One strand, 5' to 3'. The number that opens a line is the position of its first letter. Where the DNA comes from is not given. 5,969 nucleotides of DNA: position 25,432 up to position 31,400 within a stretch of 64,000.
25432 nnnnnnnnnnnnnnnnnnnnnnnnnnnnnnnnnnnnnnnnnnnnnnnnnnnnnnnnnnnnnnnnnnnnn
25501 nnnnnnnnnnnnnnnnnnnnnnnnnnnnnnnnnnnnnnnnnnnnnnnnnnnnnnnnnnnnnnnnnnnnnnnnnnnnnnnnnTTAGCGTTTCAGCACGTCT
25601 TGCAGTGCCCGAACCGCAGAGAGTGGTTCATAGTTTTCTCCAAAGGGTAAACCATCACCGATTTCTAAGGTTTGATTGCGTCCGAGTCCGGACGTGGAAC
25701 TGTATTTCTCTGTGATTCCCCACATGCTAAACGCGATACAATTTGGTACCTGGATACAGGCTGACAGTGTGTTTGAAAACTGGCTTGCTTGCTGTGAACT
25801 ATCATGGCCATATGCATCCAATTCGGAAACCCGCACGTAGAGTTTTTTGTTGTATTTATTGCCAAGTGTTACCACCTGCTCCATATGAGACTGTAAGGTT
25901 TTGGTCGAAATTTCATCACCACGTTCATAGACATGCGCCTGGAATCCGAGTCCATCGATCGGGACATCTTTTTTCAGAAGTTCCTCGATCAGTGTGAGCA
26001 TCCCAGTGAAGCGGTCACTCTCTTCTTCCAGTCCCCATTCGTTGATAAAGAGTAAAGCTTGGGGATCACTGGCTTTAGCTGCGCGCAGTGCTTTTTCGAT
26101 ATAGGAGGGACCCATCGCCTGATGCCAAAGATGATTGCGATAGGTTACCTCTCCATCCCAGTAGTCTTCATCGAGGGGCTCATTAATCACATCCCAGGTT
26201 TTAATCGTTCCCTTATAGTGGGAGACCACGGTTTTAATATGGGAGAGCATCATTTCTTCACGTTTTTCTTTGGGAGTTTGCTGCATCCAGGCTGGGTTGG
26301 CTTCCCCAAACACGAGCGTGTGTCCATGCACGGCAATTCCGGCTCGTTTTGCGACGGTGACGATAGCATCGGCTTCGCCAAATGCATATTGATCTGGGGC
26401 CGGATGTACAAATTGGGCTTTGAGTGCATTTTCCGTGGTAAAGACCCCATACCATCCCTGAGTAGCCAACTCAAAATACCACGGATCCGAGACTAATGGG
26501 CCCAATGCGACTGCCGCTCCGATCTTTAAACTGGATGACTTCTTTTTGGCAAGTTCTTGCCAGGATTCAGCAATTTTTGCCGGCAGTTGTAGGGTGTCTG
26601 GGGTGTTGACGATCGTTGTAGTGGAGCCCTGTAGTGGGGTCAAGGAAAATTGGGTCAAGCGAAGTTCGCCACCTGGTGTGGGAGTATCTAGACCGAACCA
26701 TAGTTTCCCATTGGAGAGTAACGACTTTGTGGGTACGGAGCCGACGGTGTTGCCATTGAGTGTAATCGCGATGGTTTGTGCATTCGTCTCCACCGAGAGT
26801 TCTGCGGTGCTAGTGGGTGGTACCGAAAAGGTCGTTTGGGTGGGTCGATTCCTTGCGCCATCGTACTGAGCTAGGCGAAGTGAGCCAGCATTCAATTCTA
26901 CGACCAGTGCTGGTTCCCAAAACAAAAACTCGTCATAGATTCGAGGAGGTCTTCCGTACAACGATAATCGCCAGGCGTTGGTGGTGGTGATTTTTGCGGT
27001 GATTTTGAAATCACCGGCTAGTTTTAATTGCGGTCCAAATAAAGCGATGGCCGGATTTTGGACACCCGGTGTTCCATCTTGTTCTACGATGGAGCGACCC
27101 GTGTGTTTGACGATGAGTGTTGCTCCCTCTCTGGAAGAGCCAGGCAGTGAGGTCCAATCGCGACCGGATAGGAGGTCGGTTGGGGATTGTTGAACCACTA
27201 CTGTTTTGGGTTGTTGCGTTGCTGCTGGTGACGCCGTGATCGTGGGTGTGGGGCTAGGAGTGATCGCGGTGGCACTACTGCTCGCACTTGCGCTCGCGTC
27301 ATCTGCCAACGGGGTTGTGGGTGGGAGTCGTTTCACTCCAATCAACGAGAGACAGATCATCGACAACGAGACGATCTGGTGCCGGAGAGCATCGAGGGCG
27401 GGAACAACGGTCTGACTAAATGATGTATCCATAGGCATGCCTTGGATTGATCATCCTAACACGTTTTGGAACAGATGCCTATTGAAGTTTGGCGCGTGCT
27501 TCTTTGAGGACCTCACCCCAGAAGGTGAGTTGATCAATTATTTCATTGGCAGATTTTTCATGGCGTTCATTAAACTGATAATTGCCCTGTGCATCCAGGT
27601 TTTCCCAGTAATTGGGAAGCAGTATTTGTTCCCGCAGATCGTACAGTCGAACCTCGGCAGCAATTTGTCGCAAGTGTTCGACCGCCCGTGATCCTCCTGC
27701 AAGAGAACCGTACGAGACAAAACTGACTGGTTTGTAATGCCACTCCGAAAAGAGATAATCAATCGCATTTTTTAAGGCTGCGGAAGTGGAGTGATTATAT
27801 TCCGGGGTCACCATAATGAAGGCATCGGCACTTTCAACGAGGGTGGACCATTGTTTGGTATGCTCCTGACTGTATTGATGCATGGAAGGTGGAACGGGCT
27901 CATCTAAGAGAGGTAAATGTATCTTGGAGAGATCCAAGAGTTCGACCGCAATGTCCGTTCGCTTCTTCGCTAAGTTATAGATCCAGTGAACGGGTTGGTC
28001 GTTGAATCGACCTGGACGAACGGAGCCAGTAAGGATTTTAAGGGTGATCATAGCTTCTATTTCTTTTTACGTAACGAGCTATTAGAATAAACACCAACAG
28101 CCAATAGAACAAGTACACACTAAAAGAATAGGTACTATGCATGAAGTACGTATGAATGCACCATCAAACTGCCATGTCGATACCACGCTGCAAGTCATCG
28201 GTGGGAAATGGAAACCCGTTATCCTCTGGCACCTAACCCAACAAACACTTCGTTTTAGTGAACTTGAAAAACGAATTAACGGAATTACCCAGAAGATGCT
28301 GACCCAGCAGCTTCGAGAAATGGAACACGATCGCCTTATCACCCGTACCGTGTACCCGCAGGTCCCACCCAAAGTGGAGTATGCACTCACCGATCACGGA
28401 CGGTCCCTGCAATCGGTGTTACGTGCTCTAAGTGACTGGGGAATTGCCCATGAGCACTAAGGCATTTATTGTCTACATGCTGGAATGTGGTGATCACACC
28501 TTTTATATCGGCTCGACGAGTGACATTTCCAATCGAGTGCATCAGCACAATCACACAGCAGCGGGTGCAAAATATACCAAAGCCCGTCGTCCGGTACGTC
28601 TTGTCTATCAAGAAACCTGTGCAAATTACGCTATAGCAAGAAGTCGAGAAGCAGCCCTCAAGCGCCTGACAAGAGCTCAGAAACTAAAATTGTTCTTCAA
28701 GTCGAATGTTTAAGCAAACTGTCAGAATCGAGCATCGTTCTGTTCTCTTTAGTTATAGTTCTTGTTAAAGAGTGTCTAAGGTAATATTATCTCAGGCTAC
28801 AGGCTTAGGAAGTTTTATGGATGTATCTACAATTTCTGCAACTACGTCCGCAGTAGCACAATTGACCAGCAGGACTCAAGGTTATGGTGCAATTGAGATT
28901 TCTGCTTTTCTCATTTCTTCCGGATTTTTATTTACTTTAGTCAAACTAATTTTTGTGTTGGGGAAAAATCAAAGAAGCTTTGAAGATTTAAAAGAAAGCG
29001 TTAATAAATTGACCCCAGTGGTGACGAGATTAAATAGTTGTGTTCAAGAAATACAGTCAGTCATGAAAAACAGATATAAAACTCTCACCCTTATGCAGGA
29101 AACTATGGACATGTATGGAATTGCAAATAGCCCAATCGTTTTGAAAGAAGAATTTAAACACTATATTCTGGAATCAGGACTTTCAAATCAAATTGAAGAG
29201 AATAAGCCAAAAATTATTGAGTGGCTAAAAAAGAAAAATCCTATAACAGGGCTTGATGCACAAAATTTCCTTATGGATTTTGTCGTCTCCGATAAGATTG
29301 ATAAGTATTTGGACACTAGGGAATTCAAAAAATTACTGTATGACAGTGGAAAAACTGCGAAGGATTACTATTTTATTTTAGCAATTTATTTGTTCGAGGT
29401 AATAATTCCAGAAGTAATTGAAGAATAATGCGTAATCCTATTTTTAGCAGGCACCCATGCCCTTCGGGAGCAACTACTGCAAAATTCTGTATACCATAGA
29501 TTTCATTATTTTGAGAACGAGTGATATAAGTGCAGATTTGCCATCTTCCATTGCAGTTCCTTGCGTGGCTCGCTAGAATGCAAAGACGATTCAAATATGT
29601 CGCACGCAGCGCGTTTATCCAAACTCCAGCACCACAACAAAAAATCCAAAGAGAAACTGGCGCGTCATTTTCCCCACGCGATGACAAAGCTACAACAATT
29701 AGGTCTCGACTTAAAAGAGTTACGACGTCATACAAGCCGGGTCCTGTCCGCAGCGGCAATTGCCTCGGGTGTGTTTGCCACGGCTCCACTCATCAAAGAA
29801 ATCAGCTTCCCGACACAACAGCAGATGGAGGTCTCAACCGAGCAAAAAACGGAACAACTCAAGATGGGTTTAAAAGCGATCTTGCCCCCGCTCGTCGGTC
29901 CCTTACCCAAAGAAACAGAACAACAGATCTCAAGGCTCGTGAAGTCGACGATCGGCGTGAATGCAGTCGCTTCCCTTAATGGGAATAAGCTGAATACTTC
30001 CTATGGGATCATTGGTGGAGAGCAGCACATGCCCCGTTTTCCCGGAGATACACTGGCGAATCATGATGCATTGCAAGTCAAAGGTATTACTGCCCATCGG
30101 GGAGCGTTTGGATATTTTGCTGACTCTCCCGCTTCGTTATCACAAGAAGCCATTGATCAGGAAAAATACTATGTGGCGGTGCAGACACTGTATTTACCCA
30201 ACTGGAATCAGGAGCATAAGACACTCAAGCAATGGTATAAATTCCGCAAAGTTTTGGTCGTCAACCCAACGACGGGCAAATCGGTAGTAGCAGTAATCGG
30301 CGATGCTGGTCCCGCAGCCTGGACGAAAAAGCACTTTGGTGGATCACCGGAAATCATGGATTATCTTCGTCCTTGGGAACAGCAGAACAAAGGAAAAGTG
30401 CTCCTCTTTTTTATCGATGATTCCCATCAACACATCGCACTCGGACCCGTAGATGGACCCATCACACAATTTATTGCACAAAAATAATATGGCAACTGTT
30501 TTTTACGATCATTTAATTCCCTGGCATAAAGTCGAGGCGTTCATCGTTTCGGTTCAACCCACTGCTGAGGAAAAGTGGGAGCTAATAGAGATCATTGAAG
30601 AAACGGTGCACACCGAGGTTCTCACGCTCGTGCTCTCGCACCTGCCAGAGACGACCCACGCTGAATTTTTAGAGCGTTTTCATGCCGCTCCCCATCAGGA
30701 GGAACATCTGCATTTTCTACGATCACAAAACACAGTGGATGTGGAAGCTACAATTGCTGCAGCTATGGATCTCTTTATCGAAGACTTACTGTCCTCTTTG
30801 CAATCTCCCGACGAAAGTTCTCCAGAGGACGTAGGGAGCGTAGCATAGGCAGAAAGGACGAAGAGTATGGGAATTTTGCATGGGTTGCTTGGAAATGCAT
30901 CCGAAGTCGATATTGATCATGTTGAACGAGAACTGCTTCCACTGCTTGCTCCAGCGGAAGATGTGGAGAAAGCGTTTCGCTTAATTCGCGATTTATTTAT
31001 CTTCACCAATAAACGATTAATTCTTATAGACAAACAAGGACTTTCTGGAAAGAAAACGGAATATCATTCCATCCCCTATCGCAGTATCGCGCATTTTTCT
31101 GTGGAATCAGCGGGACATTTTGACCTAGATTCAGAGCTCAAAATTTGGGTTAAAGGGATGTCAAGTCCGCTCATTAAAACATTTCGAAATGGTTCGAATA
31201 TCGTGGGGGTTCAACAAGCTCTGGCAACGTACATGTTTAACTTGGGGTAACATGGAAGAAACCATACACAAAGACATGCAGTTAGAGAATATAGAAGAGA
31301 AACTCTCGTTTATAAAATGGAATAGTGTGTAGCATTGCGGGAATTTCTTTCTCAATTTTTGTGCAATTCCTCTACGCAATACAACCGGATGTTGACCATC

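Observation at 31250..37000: Low-GC island: a 1,346-aa HExxH giant protein and a kinase-like gene split by an IS200 insertion; possible ancestral operon or fusion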

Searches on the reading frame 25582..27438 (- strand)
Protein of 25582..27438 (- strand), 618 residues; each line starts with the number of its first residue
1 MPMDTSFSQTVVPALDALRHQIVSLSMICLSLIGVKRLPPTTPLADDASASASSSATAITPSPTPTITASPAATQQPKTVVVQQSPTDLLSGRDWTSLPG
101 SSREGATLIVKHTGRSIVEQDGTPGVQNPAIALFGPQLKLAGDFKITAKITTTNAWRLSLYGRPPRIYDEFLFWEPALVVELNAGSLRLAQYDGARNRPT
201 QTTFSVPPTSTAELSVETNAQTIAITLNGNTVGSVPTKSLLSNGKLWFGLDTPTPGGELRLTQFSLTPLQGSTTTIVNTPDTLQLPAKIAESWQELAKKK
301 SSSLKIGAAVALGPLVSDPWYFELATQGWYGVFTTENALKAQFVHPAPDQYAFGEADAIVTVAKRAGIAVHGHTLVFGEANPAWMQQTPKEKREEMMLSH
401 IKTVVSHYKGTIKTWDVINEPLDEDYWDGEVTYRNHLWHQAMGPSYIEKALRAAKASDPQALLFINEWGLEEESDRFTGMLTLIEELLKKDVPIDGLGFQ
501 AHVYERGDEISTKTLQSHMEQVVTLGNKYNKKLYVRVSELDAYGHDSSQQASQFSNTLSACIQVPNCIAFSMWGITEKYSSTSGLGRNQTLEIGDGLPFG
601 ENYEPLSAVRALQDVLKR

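Call 59: search_protein_families(library=pfam, proteins=[window:25582-27438:-], max_evalue=0.00001)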
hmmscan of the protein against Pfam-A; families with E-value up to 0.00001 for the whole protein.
window:25582-27438:- (618 aa): 1 family
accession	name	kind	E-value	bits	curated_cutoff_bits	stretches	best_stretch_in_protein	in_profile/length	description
PF00331.26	Glyco_hydro_10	-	6.6e-68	229.7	22.1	1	297-613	6-309/311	Glycosyl hydrolase family 10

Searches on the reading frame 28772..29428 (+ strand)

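Call 3: search_protein_families(library=pfam, proteins=[window:28772-29428:+], max_evalue=0.01)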
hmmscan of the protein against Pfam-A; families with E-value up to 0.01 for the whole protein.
window:28772-29428:+ (218 aa): 1 family
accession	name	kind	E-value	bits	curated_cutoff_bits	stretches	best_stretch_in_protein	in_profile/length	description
PF06103.16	DUF948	-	0.0089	16.6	37.2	0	43-104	1-59/89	Bacterial protein of unknown function (DUF948)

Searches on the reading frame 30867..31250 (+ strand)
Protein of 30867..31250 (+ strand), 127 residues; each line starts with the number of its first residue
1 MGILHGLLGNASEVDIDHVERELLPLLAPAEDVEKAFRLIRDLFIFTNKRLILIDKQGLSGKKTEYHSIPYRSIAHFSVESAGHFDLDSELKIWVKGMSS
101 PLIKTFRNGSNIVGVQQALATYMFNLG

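Call 3: search_protein_families(library=pfam, proteins=[window:30867-31250:+], max_evalue=0.01)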
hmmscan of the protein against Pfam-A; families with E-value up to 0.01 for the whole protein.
window:30867-31250:+ (127 aa): 2 families
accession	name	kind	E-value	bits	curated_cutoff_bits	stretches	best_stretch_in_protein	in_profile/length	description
PF08000.17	bPH_1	-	1.6e-47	160.9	27.7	1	3-122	2-121/122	Bacterial PH domain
PF14470.12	bPH_3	-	3.2e-07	31.2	23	1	42-87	23-63/95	Bacterial PH domain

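Call 93: find_encoding_contigs(protein=window:30867-31250:+, flank=4000, max_places=5)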
Protein window:30867-31250:+ (127 aa): 2 contigs read that carry it; 2 places shown.
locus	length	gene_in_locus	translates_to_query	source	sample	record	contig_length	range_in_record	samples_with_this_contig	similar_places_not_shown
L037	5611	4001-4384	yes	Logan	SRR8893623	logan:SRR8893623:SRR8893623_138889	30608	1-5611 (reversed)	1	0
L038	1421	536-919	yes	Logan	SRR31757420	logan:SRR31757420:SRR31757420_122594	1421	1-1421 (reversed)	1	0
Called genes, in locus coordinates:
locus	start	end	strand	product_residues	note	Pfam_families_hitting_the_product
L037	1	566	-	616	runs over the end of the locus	PF00331:Glyco_hydro_10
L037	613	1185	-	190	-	PF02525:Flavodoxin_2, PF03358:FMN_red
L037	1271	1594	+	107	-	PF01638:HxlR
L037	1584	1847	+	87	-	PF01541:GIY-YIG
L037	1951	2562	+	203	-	-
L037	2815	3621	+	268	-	-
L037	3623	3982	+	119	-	-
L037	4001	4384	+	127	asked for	PF08000:bPH_1, PF14470:bPH_3 (weak)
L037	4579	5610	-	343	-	?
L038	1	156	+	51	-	?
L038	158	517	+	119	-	-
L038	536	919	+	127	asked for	PF08000:bPH_1, PF14470:bPH_3 (weak)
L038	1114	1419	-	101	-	?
